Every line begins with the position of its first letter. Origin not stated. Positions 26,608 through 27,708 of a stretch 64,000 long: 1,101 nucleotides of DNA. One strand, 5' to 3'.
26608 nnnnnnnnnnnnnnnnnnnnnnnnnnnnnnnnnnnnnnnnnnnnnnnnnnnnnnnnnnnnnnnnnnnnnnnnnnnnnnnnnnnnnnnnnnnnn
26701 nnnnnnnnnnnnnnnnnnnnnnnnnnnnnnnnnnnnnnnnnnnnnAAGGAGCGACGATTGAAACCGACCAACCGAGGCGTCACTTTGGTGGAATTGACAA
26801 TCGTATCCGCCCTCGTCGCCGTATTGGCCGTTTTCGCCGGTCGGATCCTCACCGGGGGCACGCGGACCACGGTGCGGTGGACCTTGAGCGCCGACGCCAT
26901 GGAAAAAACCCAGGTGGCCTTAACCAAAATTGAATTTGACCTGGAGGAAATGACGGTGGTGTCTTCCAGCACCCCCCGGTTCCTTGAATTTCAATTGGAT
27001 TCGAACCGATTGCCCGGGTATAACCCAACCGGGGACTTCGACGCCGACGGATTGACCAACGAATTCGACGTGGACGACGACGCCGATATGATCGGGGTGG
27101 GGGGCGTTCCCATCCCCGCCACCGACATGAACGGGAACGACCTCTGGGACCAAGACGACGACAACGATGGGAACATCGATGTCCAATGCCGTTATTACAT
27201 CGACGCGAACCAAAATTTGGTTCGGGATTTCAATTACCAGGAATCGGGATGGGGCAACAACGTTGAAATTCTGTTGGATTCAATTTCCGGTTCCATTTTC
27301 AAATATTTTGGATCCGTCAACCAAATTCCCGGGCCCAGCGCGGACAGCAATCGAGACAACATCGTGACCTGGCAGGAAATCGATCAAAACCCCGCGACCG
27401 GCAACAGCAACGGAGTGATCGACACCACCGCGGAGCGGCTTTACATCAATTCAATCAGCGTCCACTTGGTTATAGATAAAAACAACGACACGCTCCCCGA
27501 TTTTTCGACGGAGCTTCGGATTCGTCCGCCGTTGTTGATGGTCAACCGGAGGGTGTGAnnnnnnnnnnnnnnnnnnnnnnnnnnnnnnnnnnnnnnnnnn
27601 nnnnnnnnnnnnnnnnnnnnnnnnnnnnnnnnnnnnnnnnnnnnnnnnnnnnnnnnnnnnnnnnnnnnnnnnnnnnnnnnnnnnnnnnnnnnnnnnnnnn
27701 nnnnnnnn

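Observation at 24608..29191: Lower-GC island with three prepilin-type genes, including a 665-aa pilin-like protein and one with Ca-binding-type Asp repeats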

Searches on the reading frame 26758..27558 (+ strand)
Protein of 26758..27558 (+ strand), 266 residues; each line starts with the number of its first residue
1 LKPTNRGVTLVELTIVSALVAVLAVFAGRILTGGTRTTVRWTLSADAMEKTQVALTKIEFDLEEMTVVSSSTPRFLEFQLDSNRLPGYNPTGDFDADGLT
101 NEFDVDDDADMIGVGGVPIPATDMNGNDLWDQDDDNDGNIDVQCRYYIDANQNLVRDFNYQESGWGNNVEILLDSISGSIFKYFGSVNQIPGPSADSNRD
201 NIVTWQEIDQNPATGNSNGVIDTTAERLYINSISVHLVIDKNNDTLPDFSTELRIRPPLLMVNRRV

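Call 3: search_protein_families(library=pfam, proteins=[window:26758-27558:+], max_evalue=1)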
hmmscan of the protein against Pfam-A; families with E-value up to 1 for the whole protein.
window:26758-27558:+ (266 aa): 2 families
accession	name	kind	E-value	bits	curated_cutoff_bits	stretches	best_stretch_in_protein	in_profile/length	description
PF07963.17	N_methyl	-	0.00027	20.8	21.2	1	5-27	4-26/27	Prokaryotic N-terminal methylation motif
PF03707.21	MHYT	-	0.76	10.2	21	0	11-42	25-56/59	Bacterial signalling protein N terminal repeat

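Call 4: search_protein_families(library=ncbifam, proteins=[window:26758-27558:+], max_evalue=1)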
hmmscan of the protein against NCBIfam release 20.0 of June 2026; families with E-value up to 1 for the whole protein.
window:26758-27558:+ (266 aa): 4 families
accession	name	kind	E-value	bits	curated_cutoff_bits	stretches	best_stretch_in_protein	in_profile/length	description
TIGR02532.1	IV_pilin_GFxxxE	domain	0.00013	21.6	16.3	1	6-27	2-23/24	prepilin-type N-terminal cleavage/methylation domain-containing protein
NF041775.1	typeIV_PilA_Myxo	equivalog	0.009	16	400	1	2-27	7-32/214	type IV pilin protein PilA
NF047827.1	T3SSXpsH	equivalog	0.011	15.5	160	1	6-36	1-31/145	type II secretion system protein XpsH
TIGR01711.1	gspJ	equivalog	0.014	15.2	64.85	1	6-67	1-62/192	type II secretion system minor pseudopilin GspJ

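Call 15: find_homologous_proteins(query=window:26758-27558:+)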
Query window:26758-27558:+ (266 aa): 17 proteins with E <= 0.001 among 1279 candidates.
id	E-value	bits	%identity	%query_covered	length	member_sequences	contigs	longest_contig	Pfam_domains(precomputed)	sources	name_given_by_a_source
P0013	2.1e-172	590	100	100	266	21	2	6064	-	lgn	-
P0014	1.2e-119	417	73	97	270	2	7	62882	-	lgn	-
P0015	7.6e-82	293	53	98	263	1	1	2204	-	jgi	jgi:prepilin-type N-terminal cleavage/methylation domain-containing protein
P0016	2.2e-77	278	52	98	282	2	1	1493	-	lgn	-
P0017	3.6e-75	271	51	98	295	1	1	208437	PF07963.18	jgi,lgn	jgi:prepilin-type N-terminal cleavage/methylation domain-containing protein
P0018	9.4e-75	270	50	98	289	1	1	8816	PF07963.18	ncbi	-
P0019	1.1e-74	269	50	98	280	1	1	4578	-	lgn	-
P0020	4.2e-74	268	48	99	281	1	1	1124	PF07963.18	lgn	-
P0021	2.5e-73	265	52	98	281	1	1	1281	-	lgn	-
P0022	5.7e-71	257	49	98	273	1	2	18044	PF07963.18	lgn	-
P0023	5.4e-69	251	49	100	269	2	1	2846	-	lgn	-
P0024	2.0e-66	242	44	98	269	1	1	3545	-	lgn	-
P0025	6.5e-65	237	48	95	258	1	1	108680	-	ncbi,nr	ncbi:MAG: hypothetical protein IPN90_05215 [Elusimicrobia bacterium]|nr:hypothetical protein [Elusim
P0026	3.5e-62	228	45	98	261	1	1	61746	-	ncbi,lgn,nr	ncbi:MAG: hypothetical protein IPN90_12245 [Elusimicrobia bacterium]|nr:hypothetical protein [Elusim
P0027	1.4e-41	161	39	97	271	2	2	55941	-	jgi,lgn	-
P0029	2.2e-28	118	31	97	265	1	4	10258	-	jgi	jgi:prepilin-type N-terminal cleavage/methylation domain-containing protein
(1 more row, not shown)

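Call 23: search_solved_structures(query=A2, max_evalue=10)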
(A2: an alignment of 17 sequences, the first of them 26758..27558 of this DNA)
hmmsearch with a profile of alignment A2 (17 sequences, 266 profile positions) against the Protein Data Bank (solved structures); distinct sequences matched with E-value up to 10: 22.
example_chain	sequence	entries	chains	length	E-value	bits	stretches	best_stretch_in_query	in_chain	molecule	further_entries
9egp_A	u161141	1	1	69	0.00026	23.6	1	5-47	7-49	Geopilin domain 1 protein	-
7tgg_A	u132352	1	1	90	0.00062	22.4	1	4-56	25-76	Geopilin domain 1 protein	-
9lab_B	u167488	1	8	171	0.0038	19.8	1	5-34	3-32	MSHA major pilin subunit MshA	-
9laa_A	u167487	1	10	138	0.0058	19.2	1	4-29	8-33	Type IV pilin protein PilA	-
4jwq_A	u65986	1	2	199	0.011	18.2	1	195-249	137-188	Calcium-dependent protein kinase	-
3o4y_A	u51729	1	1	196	0.026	17.1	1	195-250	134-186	Calcium-dependent protein kinase 3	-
2m7g_A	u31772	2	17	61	0.033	16.7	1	9-56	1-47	Geopilin domain 1 protein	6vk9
3k21_A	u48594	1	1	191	0.041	16.4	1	195-250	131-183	Calcium-dependent protein kinase 3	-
8tj2_C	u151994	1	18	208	0.13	14.8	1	9-41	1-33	Type IV major pilin protein PilA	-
8pfb_G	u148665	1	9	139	0.26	13.8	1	9-48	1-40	Type IV pilin PilE1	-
8uhf_A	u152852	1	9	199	0.33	13.4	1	9-63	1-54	Toxin co-regulated pilin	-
1oqw_A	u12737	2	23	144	0.48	12.9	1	9-44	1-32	Fimbrial protein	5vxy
6xxd_A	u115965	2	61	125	0.5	12.9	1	9-61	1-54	PilA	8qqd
8qqj_J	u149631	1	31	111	0.51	12.8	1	9-49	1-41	Type IV narrow pilus major component PilA5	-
8tob_GA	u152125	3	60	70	0.58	12.6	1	10-40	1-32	Fimbrial protein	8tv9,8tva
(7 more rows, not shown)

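Call 26: find_related_loci(query=A2, collection=genome_contigs, flank=10000)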
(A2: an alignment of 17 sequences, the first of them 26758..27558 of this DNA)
Query A2 (266 aa) in genome_contigs; peptide patterns used: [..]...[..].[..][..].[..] (x = any residue, [..] = any of these).
276 stretches matched a pattern; 1 encode a relative of the query (tblastn E <= 1e-3); 1 distinct loci.
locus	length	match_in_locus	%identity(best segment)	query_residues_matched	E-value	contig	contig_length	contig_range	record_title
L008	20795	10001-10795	48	7-266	3e-69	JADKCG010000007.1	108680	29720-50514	MAG: Elusimicrobia bacterium isolate OdNE_18-Q3-R46-58_BATAC.493 tig00010118-10-1074420, whole genome shotgun sequence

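Call 27: find_encoding_contigs(protein=P0026, flank=10000, max_places=2)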
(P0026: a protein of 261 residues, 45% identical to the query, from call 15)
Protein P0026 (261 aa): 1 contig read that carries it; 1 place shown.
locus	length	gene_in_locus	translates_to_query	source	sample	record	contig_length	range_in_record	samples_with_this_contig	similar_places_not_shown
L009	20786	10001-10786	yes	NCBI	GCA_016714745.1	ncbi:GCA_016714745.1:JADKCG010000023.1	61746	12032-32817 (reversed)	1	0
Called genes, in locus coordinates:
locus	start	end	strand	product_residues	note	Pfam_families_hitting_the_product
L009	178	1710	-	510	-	PF18949:DUF5693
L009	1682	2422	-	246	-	PF00534:Glycos_transf_1, PF13692:Glyco_trans_1_4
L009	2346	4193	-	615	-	PF01087:GalP_UDP_transf, PF16268:DUF4921, PF16285:DUF4931_N (weak), PF01230:HIT (faint), PF02744:GalP_UDP_tr_C, PF08323:Glyco_transf_5, PF13579:Glyco_trans_4_4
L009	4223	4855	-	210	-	PF04079:SMC_ScpB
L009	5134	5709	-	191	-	PF02616:SMC_ScpA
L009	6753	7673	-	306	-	PF01743:PolyA_pol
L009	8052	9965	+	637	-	-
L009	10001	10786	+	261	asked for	-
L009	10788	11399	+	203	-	-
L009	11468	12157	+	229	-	-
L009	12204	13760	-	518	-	PF13428:TPR_14 (faint), PF07719:TPR_2 (faint), PF13485:Peptidase_MA_2, PF23914:TPR_CcmH_CycH (weak), PF14559:TPR_19 (weak), PF25063:ARM_TT21_C (weak), PF14559:TPR_19, PF13414:TPR_11 (weak), +6 more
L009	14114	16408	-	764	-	PF13779:DUF4175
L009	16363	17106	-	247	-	-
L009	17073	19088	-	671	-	-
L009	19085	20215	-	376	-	PF13709:DUF4159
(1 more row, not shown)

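Call 28: find_encoding_contigs(protein=P0027, flank=10000, max_places=2)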
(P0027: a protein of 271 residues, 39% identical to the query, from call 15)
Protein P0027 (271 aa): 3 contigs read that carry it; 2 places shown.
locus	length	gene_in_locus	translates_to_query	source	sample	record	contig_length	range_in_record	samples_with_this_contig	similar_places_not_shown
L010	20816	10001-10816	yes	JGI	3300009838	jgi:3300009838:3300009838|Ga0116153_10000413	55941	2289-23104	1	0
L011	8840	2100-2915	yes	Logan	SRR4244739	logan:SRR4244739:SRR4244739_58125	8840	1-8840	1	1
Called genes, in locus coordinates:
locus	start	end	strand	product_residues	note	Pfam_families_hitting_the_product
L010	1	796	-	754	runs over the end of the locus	PF00245:Alk_phosphatase, PF17210:SdrD_B (faint), PF13620:CarboxypepD_reg (weak), PF13715:CarbopepD_reg_2 (faint), PF13620:CarboxypepD_reg, PF13860:FlgD_ig (faint)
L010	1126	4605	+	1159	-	PF00873:ACR_tran, PF02355:SecD_SecF_C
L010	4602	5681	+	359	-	PF13860:FlgD_ig (faint)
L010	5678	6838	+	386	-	PF19572:PorV (weak)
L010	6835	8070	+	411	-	PF00515:TPR_1 (faint), PF07719:TPR_2 (faint), PF13371:TPR_9 (faint), PF13414:TPR_11 (faint), PF13428:TPR_14 (faint), PF13432:TPR_16 (faint), PF14559:TPR_19 (faint), PF24575:TPR_Slam (faint)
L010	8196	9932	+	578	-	-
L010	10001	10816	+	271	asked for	-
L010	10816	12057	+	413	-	-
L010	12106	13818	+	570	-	PF00072:Response_reg, PF08448:PAS_4 (faint), PF00989:PAS (faint), PF12860:PAS_7 (faint), PF13426:PAS_9 (faint), PF13188:PAS_8, PF01590:GAF, PF13185:GAF_2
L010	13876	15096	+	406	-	PF02040:ArsB, PF03600:CitMHS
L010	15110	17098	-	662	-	PF00999:Na_H_Exchanger, PF02254:TrkA_N, PF02080:TrkA_C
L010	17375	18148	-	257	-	PF12837:Fer4_6 (faint), PF13237:Fer4_10 (weak), PF12838:Fer4_7 (weak), PF13187:Fer4_9 (weak), PF01058:Oxidored_q6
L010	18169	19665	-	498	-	PF00346:Complex1_49kDa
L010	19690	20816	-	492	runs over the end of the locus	PF00361:Proton_antipo_M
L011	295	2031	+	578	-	-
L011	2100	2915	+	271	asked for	-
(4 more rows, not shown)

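Call 29: find_encoding_contigs(protein=P0025, flank=10000, max_places=2)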
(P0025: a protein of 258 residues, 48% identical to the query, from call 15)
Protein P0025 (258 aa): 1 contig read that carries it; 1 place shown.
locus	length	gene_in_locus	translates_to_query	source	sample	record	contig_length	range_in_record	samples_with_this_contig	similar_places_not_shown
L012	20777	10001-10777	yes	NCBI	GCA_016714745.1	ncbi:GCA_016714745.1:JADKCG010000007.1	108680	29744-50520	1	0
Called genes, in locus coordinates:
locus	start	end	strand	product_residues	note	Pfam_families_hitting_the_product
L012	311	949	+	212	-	PF04390:LptE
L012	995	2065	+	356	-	PF17761:DUF1016_N, PF06250:YhcG_C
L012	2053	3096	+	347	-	PF06144:DNA_pol3_delta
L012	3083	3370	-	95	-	PF01649:Ribosomal_S20p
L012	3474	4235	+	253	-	PF03023:MurJ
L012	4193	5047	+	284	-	PF01554:MatE (weak), PF03023:MurJ, PF13440:Polysacc_synt_3 (weak)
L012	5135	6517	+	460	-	PF01541:GIY-YIG (weak), PF27096:UvrC_M, PF02151:UVR (weak), PF08459:UvrC_RNaseH_dom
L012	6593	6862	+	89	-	PF01035:DNA_binding_1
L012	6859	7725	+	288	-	PF00483:NTP_transferase, PF12804:NTP_transf_3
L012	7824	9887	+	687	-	-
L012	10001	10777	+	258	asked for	-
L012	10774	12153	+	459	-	-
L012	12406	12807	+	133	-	-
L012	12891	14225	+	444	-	PF01523:PmbA_TldD_1st, PF19289:PmbA_TldD_3rd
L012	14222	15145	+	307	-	PF08501:Shikimate_dh_N, PF01488:Shikimate_DH, PF18317:SDH_C (weak)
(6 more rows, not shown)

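Call 69: find_encoding_contigs(protein=P0029, flank=10000, max_places=3)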
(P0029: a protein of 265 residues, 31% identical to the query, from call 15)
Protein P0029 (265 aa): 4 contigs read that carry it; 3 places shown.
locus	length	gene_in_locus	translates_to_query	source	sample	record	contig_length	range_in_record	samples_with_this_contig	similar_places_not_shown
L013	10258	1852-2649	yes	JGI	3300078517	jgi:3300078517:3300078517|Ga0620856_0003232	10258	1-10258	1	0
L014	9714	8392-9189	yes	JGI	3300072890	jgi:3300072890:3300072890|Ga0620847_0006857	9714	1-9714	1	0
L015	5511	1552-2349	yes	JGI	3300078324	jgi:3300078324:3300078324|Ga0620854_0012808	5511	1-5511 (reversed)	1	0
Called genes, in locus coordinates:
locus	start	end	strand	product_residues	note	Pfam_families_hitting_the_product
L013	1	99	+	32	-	?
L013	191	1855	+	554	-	-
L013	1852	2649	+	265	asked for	-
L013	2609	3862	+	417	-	-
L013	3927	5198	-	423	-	PF00860:Xan_ur_permease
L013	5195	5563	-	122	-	PF00072:Response_reg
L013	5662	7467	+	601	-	-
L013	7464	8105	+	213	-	PF00849:PseudoU_synth_2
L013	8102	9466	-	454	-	PF03448:MgtE_N, PF00571:CBS, PF01769:MgtE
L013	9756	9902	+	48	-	-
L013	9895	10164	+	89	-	PF13411:MerR_1, PF00376:MerR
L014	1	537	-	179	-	?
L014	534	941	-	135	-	PF00472:RF-1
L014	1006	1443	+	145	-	PF02566:OsmC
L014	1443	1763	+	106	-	PF14375:Cys_rich_CWC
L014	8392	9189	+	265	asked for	-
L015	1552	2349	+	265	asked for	-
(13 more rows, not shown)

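Call 70: find_encoding_contigs(protein=P0022, flank=10000, max_places=2)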
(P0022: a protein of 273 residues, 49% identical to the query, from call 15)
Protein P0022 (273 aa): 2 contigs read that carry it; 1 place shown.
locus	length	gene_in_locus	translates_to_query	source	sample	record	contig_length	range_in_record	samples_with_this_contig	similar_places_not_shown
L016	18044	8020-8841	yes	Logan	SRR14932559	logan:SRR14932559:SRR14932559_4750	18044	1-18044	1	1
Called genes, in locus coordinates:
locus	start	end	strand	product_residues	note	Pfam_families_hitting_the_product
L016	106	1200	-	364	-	PF13513:HEAT_EZ (faint), PF23271:HEAT_GCN1 (faint), PF00514:Arm (faint), PF02985:HEAT (faint), PF13646:HEAT_2 (weak), PF03130:HEAT_PBS (faint), PF13646:HEAT_2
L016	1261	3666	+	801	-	PF00690:Cation_ATPase_N, PF00122:E1-E2_ATPase, PF00702:Hydrolase, PF13246:Cation_ATPase, PF08282:Hydrolase_3 (faint)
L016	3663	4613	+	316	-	PF04463:2-thiour_desulf, PF08349:DUF1722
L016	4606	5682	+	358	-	PF00596:Aldolase_II (weak)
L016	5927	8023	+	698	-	-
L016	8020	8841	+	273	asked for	PF07963:N_methyl (faint)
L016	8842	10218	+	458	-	-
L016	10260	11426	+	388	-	-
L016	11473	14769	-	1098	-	PF00580:UvrD-helicase, PF13245:AAA_19, PF13361:UvrD_C, PF13538:UvrD_C_2 (faint), PF12705:PDDEXK_1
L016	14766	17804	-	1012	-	PF12705:PDDEXK_1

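Call 72: search_protein_families(library=pfam, alignment_id=A2, max_evalue=1)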
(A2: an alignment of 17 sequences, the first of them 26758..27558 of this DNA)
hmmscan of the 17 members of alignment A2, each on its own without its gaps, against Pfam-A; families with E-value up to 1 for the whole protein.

A. member 1, window:26758-27558:+ (266 aa): 2 families
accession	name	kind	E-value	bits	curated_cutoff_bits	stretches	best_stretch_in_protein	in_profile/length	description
PF07963.17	N_methyl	-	0.00027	20.8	21.2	1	5-27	4-26/27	Prokaryotic N-terminal methylation motif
PF03707.21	MHYT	-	0.76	10.2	21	0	11-42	25-56/59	Bacterial signalling protein N terminal repeat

B. families by the number of members that match (of 17 scanned): 12 families
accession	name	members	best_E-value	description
PF07963.17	N_methyl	15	7.4e-07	Prokaryotic N-terminal methylation motif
PF13202.12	EF-hand_5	4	0.17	EF hand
PF00036.39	EF-hand_1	3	0.21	EF hand domain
PF24267.1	HVO_1552_C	1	0.051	HVO_1552, C-terminal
PF13190.11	PDGLE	1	0.08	PDGLE domain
PF05901.16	Excalibur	1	0.082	Excalibur calcium-binding domain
PF14900.11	DUF4493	1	0.097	Domain of unknown function (DUF4493)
PF23618.1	T4_gp9_10_C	1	0.14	Bacteriophage T4 gp9/10-like protein, C-terminal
PF13038.11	DUF3899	1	0.14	Domain of unknown function (DUF3899)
PF03417.21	AAT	1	0.19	Acyl-coenzyme A:6-aminopenicillanic acid acyl-transferase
PF05616.18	Neisseria_TspB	1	0.63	Neisseria meningitidis TspB protein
PF03707.21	MHYT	1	0.76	Bacterial signalling protein N terminal repeat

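Call 80: find_related_loci(query=A2, collection=metagenome_contigs, flank=10000)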
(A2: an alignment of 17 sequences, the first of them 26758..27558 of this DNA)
Query A2 (266 aa) in metagenome_contigs; peptide patterns used: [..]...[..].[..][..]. (x = any residue, [..] = any of these).
600 stretches matched a pattern (row limit reached: there are more); 1 encode a relative of the query (tblastn E <= 1e-3); 1 distinct loci.
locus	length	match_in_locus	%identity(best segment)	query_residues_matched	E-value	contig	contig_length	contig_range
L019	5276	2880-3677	99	1-266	0e+0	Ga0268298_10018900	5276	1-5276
